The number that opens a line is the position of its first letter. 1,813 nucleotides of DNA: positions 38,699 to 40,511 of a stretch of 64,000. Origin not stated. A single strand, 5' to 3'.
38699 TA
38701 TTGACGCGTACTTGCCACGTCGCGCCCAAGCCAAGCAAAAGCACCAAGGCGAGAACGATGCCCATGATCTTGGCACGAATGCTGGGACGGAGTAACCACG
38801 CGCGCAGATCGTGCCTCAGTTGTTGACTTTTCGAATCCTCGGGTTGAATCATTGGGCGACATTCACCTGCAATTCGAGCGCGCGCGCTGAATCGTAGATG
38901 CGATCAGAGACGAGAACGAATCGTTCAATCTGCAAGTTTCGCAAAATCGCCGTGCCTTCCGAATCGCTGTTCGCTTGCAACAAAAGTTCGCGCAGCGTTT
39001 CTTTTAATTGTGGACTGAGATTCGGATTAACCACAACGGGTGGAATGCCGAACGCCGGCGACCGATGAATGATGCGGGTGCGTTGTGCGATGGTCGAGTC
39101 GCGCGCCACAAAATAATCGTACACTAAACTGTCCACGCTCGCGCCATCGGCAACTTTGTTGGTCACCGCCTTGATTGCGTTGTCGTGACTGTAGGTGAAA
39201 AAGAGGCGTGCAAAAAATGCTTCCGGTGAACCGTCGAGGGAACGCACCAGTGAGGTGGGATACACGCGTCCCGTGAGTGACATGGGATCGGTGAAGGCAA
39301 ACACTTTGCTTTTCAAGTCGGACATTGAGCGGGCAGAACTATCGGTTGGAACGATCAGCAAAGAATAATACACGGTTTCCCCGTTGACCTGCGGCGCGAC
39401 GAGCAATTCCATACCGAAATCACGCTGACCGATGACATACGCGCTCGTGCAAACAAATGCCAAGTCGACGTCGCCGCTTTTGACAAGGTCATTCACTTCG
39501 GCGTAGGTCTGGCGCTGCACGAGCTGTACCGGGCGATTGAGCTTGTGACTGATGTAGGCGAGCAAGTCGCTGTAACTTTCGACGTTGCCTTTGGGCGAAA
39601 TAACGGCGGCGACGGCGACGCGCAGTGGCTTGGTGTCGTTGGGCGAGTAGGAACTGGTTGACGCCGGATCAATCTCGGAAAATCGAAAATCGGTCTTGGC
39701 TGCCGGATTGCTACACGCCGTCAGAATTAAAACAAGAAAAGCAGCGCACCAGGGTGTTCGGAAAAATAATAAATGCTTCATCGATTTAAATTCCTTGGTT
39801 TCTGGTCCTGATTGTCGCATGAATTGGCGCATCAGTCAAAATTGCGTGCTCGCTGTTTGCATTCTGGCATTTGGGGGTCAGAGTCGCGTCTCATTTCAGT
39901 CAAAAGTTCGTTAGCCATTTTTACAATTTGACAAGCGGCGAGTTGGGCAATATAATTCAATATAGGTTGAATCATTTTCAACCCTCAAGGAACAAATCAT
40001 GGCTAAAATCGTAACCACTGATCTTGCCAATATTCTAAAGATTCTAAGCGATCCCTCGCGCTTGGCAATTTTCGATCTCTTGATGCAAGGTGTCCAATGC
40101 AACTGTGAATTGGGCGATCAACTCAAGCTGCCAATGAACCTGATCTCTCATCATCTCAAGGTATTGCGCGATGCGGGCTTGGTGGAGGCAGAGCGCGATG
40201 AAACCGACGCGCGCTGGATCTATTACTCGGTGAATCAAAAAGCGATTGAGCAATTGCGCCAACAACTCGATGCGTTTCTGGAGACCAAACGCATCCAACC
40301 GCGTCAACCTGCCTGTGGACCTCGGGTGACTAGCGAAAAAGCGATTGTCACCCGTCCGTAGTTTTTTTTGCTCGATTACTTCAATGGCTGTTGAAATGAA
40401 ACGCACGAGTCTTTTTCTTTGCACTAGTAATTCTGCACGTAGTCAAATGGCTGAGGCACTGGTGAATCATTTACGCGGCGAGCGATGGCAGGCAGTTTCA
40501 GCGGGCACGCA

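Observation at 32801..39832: Two tandem paralogous binding-protein / kinase / regulator triplets: a split, NarL-type analogue of TtrSR and AioXSR/ArxXSR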

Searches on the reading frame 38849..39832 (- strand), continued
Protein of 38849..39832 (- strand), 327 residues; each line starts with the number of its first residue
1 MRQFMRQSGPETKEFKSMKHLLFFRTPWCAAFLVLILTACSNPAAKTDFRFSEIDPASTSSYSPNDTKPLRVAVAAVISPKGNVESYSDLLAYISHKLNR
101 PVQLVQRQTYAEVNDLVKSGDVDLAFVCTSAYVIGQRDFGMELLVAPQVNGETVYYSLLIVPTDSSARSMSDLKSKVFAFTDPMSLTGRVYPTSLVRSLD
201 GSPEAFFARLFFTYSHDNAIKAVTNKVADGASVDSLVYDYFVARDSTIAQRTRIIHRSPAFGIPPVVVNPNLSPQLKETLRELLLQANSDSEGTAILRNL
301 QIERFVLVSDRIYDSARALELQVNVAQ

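Call 20: find_related_loci(query=A1, collection=genome_contigs, flank=10000)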
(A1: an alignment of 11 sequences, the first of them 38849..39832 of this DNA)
Query A1 (327 aa) in genome_contigs; peptide patterns used: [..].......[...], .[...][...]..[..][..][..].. (x = any residue, [..] = any of these).
326 stretches matched a pattern; 319 encode a relative of the query (tblastn E <= 1e-3); the best 80 are kept; 80 distinct loci.
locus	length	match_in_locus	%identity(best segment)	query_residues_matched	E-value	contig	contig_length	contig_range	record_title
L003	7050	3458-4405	79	13-327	1e-169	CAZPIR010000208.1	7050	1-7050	MAG TPA_asm: uncultured Anaerolineaceae bacterium isolate SRP272421_co4_372 genome assembly, contig: NODE_36720_length_7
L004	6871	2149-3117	79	4-327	7e-169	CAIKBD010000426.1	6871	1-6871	MAG: uncultured Anaerolineales bacterium isolate LaPlata-a_bin-0606 genome assembly, contig: bin-0606:426/530, whole gen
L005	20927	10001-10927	79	19-327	5e-162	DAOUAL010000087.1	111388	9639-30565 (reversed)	MAG TPA_asm: Anaerolineae bacterium isolate H63_652 k137_137620, whole genome shotgun sequence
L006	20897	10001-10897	80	29-327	1e-161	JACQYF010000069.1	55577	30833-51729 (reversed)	MAG: Chloroflexi bacterium isolate NC_groundwater_1534_Pr4_S-0.65um_60_13 SR1-18-Sp65_coassembly_scaffold_1578, whole ge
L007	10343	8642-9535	80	29-326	1e-161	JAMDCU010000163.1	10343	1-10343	MAG: Chloroflexota bacterium isolate FK_Sedi_B_Bin.16 NODE_26939_length_10343_cov_3.99432, whole genome shotgun sequence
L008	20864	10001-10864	82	40-327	4e-160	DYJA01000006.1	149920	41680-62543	MAG TPA_asm: Candidatus Aquidulcis sp. isolate FI88_2_58_12 Afr_mines_FI88_72_length_149920_cov_5_041878, whole genome s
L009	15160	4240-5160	79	28-326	8e-159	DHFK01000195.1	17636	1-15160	MAG TPA_asm: Anaerolineales bacterium UBA4826 UBA4826_contig_413, whole genome shotgun sequence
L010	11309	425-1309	78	33-327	2e-157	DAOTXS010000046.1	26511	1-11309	MAG TPA_asm: Anaerolineae bacterium isolate H21_272 k133_155708, whole genome shotgun sequence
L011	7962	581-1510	76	17-326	9e-156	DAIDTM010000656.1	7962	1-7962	MAG TPA_asm: Anaerolineae bacterium isolate clean1805 k141_412244, whole genome shotgun sequence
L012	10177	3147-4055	75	26-327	6e-153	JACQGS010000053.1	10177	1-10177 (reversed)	MAG: Chloroflexi bacterium isolate NC_groundwater_1079_Ag_S2p5_56_76 S_2p5_S6_coassembly_k141_940304, whole genome shotg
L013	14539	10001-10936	73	13-327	2e-152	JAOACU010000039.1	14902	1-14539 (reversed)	MAG: Anaerolineae bacterium isolate SKW216 NODE_38_length_14902_cov_2.971669, whole genome shotgun sequence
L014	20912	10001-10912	73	23-326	6e-151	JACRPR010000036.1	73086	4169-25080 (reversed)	MAG: Chloroflexi bacterium isolate NC_groundwater_1992_Pr3_S-0.65um_56_3 SR2-18-Sp65_coassembly_scaffold_122224, whole g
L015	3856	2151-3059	64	17-326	9e-134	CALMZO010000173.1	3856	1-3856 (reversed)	MAG TPA_asm: uncultured Chloroflexi bacterium isolate SRR6670122_bin.22_CONCOCT_v1.1_MAG genome assembly, contig: ERZ534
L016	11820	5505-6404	61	17-325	2e-118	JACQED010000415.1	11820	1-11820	MAG: Chloroflexi bacterium isolate NC_groundwater_1012_Pr1_S-0.65um_63_12 Montesol18_Sp65_coassembly_scaffold_1002701, w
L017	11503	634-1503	62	28-319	3e-117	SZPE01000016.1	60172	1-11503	Anaerolineae bacterium CFX8 ZYPT4scaffold_264, whole genome shotgun sequence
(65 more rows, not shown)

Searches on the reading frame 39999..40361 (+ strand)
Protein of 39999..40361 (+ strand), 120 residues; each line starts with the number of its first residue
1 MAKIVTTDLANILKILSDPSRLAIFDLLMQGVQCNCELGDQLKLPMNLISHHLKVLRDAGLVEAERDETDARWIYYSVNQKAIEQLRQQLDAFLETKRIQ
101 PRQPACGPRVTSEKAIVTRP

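Call 6: search_protein_families(library=pfam, proteins=[window:39999-40361:+], max_evalue=0.001)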
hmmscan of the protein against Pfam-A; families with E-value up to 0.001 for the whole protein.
window:39999-40361:+ (120 aa): 4 families
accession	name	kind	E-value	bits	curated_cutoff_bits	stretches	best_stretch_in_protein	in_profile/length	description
PF01022.26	HTH_5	-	1.6e-13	50.7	22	1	18-63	1-46/47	Bacterial regulatory protein, arsR family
PF12840.13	HTH_20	-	1.9e-09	37.8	27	1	16-63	1-49/51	Helix-turn-helix domain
PF22381.2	Staph_reg_Sar_Rot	-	0.00024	21.6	27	1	37-85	30-81/85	Transcriptional regulator SarA/Rot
PF12802.13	MarR_2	-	0.00092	19.8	27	0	37-72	25-60/61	MarR family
